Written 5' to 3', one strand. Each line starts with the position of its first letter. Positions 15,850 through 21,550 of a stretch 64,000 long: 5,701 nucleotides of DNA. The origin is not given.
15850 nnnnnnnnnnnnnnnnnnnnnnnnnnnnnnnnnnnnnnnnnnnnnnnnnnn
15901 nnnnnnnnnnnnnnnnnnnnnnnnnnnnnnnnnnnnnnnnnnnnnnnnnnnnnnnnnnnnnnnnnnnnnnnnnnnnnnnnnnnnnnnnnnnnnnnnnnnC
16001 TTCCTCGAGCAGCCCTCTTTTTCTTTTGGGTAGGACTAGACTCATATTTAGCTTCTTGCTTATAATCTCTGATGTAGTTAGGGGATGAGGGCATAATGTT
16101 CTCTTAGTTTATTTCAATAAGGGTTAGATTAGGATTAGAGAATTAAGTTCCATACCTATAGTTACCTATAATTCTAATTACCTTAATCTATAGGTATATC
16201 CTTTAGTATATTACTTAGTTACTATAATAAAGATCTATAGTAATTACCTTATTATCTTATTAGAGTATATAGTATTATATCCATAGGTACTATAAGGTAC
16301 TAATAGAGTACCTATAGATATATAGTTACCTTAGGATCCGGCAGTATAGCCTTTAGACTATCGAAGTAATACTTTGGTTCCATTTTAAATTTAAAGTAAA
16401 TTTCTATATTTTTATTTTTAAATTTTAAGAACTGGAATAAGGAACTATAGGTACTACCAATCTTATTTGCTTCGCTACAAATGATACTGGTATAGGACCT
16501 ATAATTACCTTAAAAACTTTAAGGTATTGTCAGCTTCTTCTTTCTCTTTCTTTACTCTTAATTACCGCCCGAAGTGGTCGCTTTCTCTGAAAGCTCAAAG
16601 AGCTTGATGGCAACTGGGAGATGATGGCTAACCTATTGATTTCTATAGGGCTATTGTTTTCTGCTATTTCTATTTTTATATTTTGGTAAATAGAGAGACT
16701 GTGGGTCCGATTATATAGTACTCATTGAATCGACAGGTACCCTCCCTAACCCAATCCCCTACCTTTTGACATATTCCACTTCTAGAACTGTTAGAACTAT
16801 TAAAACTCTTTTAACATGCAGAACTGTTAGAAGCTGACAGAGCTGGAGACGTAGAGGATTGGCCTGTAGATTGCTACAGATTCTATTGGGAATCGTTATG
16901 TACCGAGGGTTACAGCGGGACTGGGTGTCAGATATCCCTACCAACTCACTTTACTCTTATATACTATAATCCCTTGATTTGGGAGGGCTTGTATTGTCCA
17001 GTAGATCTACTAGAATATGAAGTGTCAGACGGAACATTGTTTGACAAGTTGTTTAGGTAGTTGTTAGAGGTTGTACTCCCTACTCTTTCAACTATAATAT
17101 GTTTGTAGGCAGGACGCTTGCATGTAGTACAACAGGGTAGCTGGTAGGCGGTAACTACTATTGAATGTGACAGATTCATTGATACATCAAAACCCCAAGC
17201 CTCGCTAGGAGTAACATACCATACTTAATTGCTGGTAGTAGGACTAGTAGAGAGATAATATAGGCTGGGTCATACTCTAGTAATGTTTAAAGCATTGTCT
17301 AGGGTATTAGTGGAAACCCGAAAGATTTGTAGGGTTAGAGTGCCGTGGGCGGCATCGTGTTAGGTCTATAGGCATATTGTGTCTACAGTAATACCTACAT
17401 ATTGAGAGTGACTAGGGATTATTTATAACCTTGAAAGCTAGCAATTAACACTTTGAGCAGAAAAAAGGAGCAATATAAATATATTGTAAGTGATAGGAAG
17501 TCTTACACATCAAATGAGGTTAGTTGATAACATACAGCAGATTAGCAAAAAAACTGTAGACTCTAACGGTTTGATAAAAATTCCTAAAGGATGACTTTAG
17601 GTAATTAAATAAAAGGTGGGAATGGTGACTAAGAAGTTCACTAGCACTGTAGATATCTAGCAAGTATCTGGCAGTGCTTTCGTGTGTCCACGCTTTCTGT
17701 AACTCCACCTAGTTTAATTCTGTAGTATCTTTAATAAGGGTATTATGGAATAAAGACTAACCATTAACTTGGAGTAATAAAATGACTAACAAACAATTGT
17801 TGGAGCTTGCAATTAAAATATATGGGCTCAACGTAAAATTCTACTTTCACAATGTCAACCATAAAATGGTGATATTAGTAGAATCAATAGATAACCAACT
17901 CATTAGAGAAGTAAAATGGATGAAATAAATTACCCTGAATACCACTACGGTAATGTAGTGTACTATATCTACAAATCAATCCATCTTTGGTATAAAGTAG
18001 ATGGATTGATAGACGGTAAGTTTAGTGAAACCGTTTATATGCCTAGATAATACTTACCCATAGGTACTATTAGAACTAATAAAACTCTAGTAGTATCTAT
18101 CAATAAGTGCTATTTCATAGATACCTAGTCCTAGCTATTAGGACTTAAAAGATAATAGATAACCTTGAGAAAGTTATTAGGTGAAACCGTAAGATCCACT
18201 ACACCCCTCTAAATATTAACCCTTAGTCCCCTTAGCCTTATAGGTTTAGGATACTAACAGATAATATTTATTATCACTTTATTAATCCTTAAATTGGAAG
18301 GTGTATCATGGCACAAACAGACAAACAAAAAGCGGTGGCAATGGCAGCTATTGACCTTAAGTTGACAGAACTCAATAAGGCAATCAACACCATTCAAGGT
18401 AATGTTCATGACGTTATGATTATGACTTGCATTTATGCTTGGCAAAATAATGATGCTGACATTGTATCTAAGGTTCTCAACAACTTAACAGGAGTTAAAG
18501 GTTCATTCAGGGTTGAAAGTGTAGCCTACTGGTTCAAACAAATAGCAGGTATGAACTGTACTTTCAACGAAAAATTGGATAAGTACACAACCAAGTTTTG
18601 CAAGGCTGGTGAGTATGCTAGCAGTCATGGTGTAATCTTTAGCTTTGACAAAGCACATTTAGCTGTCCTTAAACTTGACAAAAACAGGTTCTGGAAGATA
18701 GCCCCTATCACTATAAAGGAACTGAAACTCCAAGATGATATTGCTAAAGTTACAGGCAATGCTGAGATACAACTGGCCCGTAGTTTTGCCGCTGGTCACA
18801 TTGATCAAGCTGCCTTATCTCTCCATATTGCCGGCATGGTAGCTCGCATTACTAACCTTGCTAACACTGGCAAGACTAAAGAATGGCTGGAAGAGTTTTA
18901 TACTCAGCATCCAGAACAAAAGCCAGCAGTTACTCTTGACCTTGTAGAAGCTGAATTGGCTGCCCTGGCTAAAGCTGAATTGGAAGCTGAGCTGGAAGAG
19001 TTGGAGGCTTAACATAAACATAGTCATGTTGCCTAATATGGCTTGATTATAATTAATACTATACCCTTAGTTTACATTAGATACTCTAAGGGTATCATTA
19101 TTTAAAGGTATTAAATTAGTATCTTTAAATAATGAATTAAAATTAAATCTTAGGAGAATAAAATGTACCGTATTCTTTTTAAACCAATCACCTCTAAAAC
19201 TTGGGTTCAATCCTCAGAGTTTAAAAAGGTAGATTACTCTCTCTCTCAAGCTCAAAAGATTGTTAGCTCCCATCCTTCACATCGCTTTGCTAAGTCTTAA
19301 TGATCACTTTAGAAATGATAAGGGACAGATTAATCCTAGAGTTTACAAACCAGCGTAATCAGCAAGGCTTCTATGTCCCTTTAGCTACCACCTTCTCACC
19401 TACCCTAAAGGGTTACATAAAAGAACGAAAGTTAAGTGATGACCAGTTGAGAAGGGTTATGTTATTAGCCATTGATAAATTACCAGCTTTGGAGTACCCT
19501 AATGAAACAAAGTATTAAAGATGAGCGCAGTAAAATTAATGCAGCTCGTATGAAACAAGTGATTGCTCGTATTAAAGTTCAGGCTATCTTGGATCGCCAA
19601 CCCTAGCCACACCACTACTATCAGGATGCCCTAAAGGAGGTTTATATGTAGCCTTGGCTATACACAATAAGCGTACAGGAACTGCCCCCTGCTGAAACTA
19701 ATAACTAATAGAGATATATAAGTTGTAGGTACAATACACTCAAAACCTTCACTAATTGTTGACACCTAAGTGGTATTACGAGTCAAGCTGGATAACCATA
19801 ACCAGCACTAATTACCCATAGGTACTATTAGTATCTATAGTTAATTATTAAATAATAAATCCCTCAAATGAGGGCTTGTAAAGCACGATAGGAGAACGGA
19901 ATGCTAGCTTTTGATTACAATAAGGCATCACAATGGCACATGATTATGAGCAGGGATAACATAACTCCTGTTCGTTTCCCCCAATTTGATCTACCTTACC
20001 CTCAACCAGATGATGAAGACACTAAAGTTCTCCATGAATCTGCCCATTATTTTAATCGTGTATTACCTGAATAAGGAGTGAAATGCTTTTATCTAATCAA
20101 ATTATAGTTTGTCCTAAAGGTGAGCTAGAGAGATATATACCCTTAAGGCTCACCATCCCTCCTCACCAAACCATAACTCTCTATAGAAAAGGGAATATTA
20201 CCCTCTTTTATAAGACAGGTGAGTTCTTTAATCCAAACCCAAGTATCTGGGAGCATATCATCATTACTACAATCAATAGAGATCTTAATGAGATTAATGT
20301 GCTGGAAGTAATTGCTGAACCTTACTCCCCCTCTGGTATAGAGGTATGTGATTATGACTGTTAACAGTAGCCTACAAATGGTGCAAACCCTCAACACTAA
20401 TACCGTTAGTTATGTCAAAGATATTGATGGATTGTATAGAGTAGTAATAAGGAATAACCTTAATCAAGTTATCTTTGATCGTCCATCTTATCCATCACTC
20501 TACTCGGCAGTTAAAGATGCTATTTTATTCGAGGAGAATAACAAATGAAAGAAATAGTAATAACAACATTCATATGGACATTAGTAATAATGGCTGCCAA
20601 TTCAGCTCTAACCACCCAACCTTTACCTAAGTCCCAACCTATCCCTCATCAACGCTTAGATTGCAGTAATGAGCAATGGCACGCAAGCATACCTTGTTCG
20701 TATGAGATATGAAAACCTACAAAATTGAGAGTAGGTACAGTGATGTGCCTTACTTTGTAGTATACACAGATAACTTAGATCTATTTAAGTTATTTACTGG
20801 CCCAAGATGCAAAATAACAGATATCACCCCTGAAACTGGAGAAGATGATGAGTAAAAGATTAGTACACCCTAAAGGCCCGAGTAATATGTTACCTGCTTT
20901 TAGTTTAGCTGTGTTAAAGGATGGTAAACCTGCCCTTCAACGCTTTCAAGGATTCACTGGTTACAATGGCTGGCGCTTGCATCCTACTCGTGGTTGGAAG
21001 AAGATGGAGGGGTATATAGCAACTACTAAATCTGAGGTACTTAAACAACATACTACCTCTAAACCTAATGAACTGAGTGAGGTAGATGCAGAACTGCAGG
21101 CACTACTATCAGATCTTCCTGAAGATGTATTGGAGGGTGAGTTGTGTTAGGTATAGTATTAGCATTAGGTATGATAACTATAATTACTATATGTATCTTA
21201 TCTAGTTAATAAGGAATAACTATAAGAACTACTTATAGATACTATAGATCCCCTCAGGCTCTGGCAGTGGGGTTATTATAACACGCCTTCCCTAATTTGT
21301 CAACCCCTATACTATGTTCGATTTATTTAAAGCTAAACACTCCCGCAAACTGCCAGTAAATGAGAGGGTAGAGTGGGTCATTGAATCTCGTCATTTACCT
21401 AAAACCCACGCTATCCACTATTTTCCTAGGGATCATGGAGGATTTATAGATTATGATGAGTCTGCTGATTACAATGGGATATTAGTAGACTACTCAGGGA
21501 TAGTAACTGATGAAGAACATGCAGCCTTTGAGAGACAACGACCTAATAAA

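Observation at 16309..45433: One conserved 37-39 bp element starts at the predicted +1 of three leftward promoters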

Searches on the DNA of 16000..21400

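Call 118: search_rna_families(source=window, start=16000, end=21400, threshold=evalue, max_evalue=1)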
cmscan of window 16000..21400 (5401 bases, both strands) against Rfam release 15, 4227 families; matches with E-value up to 1: 1.
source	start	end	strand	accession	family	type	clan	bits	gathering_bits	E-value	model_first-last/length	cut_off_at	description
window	16910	16969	-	RF00284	SNORD74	Gene; snRNA; snoRNA; CD-box;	CL00069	20.5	41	0.46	1-80/80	no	Small nucleolar RNA SNORD74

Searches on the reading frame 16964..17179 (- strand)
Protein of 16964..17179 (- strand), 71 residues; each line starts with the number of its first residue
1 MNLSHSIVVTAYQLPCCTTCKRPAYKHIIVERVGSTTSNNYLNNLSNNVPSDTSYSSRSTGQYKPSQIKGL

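Call 121: search_protein_families(library=pfam, proteins=[window:16964-17179:-], max_evalue=0.05)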
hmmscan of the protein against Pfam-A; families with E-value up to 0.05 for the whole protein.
window:16964-17179:- (71 aa): 1 family
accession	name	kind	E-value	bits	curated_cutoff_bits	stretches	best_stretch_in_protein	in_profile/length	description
PF23145.1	Zf_2nd_IFT121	-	0.012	15.7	25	1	9-32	11-34/45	IFT121, second zinc finger domain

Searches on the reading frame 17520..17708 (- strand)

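Call 121: search_protein_families(library=pfam, proteins=[window:17520-17708:-], max_evalue=0.05)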
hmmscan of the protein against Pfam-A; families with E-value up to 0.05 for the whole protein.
window:17520-17708:- (62 aa): 1 family
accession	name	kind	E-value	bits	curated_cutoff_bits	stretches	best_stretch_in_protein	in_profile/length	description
PF11603.13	Sir1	-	0.0043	17.9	24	1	22-49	56-83/120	Sir1, ORC-binding domain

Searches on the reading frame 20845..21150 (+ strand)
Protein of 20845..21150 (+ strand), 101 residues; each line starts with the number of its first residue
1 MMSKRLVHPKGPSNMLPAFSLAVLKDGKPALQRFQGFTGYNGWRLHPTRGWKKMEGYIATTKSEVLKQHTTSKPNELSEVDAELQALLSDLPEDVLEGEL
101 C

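Call 14: search_protein_families(library=phrogs, proteins=[window:20845-21150:+], max_evalue=0.001)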
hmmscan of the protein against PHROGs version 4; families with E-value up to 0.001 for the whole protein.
window:20845-21150:+ (101 aa): 0 families

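Call 42: find_related_loci(query=window:20845-21150:+, collection=viral_contigs, flank=6000)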
Query window:20845-21150:+ (101 aa) in viral_contigs; peptide patterns used: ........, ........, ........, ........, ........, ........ (x = any residue, [..] = any of these).
45 stretches matched a pattern, but none encodes a relative of the query by tblastn (E <= 1e-3).

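Call 79: find_homologous_proteins(query=window:20845-21150:+)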
Query window:20845-21150:+ (101 aa): 3 proteins with E <= 0.001 among 5 candidates.
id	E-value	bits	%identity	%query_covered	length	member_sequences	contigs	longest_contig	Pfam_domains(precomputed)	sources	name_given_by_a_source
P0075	2.5e-51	190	100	86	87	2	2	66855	-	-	-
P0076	3.5e-40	154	75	99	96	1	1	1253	-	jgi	jgi:hypothetical protein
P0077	5.5e-30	121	66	81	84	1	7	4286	-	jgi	jgi:hypothetical protein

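Call 80: find_encoding_contigs(protein=P0077, flank=5000, max_places=3)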
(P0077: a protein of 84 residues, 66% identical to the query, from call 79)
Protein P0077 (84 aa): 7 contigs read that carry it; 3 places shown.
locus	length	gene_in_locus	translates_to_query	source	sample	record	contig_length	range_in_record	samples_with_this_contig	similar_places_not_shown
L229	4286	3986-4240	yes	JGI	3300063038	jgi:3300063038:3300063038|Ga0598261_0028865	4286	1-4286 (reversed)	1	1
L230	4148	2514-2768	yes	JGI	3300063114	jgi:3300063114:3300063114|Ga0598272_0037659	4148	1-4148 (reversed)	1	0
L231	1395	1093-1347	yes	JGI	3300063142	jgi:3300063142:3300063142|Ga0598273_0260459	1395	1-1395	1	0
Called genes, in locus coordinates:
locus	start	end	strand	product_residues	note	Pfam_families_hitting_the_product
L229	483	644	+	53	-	-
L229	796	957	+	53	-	-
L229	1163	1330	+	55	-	-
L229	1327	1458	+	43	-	-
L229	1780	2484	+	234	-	-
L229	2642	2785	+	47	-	-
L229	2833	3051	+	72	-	-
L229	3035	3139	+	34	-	-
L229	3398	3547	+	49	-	-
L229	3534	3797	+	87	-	-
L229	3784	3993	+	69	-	-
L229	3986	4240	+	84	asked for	-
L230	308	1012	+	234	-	-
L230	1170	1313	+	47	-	-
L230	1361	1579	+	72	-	-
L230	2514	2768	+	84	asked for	-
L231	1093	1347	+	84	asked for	-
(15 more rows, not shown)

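Call 81: find_encoding_contigs(protein=P0076, flank=5000, max_places=1)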
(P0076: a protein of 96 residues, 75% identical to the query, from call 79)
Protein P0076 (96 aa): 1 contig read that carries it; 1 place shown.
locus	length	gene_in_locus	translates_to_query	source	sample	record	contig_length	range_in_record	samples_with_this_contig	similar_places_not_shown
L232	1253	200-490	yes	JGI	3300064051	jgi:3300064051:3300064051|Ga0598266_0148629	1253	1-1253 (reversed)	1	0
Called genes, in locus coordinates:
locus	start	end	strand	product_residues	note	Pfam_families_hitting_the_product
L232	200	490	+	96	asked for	-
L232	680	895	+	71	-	-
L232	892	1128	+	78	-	-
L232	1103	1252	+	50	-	?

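Call 122: search_protein_families(library=pfam, proteins=[window:20845-21150:+], max_evalue=0.05)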
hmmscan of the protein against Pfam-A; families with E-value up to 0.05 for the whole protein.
window:20845-21150:+ (101 aa): 0 families
